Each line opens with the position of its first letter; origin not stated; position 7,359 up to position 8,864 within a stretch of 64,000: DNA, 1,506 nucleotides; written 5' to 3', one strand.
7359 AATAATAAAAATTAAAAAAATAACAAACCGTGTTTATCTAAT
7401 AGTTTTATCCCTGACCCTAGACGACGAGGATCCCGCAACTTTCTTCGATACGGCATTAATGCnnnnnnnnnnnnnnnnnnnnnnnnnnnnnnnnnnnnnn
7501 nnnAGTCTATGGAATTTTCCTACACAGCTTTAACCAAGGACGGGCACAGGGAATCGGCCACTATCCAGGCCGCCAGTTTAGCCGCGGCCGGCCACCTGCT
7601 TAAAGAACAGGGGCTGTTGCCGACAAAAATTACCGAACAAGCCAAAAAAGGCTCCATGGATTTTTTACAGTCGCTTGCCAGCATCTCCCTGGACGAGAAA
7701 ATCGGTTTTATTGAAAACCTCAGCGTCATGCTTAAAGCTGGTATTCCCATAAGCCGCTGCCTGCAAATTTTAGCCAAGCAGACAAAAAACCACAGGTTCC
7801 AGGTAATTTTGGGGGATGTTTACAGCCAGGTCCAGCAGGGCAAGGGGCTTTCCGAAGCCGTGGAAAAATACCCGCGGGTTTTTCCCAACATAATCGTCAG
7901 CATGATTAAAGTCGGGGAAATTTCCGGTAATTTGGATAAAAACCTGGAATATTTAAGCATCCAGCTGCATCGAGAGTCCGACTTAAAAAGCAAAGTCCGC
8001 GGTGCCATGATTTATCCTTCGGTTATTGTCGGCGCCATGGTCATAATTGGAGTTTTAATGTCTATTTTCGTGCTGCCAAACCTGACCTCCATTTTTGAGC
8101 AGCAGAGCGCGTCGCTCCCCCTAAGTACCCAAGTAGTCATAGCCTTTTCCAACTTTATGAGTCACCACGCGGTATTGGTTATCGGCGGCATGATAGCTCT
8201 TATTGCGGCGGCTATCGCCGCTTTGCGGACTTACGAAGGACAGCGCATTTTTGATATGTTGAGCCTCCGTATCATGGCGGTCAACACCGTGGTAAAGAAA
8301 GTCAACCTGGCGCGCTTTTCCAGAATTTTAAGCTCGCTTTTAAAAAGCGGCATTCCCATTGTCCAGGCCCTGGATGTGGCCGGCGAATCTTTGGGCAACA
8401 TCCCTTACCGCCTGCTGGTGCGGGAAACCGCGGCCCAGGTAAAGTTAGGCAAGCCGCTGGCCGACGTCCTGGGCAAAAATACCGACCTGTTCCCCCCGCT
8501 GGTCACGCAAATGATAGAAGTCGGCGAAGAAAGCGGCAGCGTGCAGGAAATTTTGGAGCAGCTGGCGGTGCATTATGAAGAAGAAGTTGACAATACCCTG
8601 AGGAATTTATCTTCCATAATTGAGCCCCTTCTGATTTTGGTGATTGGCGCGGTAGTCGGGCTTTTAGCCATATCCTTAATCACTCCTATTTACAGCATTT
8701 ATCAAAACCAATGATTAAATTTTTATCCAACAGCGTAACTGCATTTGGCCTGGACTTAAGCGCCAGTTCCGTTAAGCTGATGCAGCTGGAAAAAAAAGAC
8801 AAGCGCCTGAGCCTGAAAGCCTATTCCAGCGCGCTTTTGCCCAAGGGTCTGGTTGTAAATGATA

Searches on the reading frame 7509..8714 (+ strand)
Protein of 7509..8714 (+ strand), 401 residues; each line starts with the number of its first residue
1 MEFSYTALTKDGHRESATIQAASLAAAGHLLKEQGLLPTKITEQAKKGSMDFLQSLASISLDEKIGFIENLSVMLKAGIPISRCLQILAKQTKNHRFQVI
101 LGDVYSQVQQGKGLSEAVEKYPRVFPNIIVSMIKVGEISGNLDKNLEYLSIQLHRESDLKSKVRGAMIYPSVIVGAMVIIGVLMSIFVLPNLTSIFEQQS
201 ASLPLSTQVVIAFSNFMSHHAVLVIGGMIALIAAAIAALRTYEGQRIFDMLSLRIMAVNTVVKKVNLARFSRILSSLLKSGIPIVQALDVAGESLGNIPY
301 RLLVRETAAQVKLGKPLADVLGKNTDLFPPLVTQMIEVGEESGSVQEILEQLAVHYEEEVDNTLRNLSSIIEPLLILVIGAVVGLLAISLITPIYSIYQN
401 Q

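Call 56: search_protein_families(library=pfam, proteins=[window:7509-8714:+], max_evalue=0.00001)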
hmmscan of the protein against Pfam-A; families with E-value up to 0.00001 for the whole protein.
window:7509-8714:+ (401 aa): 1 family
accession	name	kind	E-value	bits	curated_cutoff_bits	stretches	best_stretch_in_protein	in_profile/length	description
PF00482.28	T2SSF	-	1.4e-63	212.8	25.2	2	270-393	1-125/125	Type II secretion system (T2SS), protein F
